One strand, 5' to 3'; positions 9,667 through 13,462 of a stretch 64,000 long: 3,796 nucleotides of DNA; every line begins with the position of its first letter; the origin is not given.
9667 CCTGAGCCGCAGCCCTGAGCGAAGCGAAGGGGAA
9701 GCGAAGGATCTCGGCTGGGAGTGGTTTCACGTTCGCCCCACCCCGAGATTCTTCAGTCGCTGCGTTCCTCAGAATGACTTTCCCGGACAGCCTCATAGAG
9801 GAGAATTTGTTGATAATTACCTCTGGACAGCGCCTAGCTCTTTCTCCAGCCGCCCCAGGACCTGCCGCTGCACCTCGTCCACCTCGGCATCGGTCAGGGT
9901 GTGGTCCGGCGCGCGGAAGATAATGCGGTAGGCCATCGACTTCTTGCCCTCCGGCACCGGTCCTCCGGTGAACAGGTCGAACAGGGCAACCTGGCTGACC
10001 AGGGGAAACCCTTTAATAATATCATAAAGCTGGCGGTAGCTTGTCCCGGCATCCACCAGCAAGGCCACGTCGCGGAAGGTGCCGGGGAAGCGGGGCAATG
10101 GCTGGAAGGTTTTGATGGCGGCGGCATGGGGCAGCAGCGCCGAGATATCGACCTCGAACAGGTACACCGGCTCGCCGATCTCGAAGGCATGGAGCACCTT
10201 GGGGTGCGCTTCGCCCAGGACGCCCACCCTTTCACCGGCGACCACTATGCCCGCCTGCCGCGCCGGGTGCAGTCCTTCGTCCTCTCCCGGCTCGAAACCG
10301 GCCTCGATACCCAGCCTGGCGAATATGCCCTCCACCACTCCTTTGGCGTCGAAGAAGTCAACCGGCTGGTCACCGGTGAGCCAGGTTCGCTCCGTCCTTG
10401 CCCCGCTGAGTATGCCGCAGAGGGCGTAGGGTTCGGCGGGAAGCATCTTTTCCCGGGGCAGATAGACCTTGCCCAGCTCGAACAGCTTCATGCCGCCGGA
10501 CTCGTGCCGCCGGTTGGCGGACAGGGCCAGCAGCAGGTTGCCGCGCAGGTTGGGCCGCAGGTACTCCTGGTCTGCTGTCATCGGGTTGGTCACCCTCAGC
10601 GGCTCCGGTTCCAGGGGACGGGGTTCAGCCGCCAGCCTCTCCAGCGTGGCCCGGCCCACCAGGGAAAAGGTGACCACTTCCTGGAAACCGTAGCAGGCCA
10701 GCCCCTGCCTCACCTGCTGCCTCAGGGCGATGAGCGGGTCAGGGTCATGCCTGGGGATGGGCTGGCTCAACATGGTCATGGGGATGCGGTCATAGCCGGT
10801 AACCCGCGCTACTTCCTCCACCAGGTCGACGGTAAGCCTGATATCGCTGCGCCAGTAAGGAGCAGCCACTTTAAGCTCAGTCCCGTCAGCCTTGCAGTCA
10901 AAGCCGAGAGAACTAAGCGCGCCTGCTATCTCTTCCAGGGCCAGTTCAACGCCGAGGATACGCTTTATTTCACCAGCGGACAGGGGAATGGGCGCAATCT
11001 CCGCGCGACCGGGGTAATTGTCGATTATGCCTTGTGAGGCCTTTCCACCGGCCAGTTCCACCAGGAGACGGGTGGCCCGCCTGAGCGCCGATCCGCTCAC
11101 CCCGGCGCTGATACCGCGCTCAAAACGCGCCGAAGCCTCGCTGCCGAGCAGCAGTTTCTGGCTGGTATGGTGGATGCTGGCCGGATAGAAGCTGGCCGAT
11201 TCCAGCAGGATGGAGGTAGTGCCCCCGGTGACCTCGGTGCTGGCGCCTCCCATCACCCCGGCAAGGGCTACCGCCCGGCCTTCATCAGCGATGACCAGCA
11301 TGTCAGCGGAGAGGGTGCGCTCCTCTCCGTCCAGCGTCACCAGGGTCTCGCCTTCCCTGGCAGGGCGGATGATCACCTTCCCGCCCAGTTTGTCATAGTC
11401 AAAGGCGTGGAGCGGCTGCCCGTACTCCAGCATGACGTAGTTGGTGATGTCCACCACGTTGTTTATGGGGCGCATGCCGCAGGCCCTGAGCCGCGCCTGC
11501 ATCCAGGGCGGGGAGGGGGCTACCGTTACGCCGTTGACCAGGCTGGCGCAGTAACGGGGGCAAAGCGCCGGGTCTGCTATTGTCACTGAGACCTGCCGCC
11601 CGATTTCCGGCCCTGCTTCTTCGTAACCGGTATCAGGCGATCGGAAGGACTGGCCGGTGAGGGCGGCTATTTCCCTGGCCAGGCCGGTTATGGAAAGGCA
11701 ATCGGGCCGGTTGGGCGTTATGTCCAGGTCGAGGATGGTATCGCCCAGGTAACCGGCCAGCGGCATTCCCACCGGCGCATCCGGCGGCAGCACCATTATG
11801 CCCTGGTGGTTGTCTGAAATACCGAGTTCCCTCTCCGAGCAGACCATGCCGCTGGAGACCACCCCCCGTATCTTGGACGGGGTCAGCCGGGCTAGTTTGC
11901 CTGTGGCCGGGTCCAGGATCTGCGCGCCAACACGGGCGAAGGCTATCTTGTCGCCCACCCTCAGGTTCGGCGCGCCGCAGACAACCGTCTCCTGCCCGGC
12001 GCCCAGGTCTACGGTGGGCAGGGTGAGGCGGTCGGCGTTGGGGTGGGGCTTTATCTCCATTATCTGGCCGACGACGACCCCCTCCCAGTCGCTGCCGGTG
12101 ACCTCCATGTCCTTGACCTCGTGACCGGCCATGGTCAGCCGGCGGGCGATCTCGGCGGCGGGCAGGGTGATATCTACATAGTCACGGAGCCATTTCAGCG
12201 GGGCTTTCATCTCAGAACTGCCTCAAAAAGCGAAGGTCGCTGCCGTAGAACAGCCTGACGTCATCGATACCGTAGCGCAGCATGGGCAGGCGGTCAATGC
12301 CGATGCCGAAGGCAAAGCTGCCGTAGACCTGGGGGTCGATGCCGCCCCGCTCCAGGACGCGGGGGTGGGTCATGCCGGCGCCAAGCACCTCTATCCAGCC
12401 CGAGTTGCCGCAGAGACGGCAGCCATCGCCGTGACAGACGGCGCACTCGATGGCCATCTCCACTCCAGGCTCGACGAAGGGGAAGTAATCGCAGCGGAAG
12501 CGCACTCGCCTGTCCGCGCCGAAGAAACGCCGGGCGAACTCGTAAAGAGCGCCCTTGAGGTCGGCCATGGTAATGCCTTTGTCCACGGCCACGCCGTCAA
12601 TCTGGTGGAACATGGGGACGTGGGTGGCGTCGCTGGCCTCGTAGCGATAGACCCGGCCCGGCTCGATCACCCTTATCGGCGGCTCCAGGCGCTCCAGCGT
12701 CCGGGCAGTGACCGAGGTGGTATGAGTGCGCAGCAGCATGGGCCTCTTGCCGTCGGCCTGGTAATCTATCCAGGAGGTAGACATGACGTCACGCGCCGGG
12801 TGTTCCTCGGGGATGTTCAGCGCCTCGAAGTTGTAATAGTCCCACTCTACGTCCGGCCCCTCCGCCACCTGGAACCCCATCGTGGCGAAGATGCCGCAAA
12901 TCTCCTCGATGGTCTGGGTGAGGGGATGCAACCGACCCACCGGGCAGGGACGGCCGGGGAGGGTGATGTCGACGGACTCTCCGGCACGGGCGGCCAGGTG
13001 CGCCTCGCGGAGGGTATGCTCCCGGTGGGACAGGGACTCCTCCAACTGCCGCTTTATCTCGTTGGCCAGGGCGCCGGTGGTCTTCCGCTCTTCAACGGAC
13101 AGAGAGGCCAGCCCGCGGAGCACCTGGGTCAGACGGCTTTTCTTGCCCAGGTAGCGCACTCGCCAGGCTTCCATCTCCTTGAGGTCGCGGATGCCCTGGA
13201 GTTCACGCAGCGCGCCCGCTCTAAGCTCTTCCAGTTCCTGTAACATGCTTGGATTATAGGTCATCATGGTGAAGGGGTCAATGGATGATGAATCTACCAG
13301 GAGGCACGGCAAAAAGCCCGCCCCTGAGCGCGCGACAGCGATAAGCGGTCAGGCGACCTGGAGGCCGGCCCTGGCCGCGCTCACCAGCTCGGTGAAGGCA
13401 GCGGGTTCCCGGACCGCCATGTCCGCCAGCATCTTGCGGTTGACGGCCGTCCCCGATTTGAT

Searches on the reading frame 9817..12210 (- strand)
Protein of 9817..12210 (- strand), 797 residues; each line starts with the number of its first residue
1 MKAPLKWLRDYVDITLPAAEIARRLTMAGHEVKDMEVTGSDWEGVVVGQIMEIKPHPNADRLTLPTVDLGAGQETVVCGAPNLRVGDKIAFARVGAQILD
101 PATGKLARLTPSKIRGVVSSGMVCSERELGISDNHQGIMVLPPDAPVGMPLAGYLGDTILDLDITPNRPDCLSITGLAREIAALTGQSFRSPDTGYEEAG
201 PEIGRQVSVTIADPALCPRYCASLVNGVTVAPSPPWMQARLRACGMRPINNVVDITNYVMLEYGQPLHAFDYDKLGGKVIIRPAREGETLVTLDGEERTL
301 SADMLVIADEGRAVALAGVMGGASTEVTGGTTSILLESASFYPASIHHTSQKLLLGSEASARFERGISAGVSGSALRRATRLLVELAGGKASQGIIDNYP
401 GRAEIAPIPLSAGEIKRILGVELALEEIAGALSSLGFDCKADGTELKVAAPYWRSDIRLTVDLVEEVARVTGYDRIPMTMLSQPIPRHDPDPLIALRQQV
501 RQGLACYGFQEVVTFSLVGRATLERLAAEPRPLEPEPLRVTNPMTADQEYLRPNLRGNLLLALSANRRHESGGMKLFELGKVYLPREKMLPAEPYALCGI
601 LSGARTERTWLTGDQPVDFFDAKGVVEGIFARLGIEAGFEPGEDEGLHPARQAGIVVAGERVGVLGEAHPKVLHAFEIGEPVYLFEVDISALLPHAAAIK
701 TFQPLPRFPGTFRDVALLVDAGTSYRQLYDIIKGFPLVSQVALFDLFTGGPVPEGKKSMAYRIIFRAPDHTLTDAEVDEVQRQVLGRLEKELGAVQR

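Call 15: search_protein_families(library=pfam, proteins=[window:9817-12210:-], max_evalue=0.0001)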
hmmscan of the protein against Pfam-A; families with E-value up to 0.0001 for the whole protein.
window:9817-12210:- (797 aa): 5 families
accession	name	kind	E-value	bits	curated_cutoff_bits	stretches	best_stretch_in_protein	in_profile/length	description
PF03483.22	B3_4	-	5.8e-69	231.6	29.3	1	217-388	2-174/174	B3/4 domain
PF17759.6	tRNA_synthFbeta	-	1.4e-57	195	22.4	1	476-689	1-214/214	Phenylalanyl tRNA synthetase beta chain CLM domain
PF03147.19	FDX-ACB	-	1.7e-23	83.3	31.1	1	706-797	1-94/94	Ferredoxin-fold anticodon binding domain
PF03484.21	B5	-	1e-20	74.1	28.6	1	408-473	1-67/67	tRNA synthetase B5 domain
PF01588.26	tRNA_bind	-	5.5e-19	68.5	27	1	45-149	1-95/96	Putative tRNA binding domain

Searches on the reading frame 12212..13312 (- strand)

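Call 15: search_protein_families(library=pfam, proteins=[window:12212-13312:-], max_evalue=0.0001)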
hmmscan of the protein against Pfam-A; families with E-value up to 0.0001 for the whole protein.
window:12212-13312:- (366 aa): 2 families
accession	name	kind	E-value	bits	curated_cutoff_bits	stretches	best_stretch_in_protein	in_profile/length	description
PF01409.25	tRNA-synt_2d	-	3.7e-95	318.5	19.8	1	114-366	2-246/246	tRNA synthetases class II core domain (F)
PF02912.23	Phe_tRNA-synt_N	-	7e-21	74.4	22.3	1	43-109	2-68/69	Aminoacyl tRNA synthetase class II, N-terminal domain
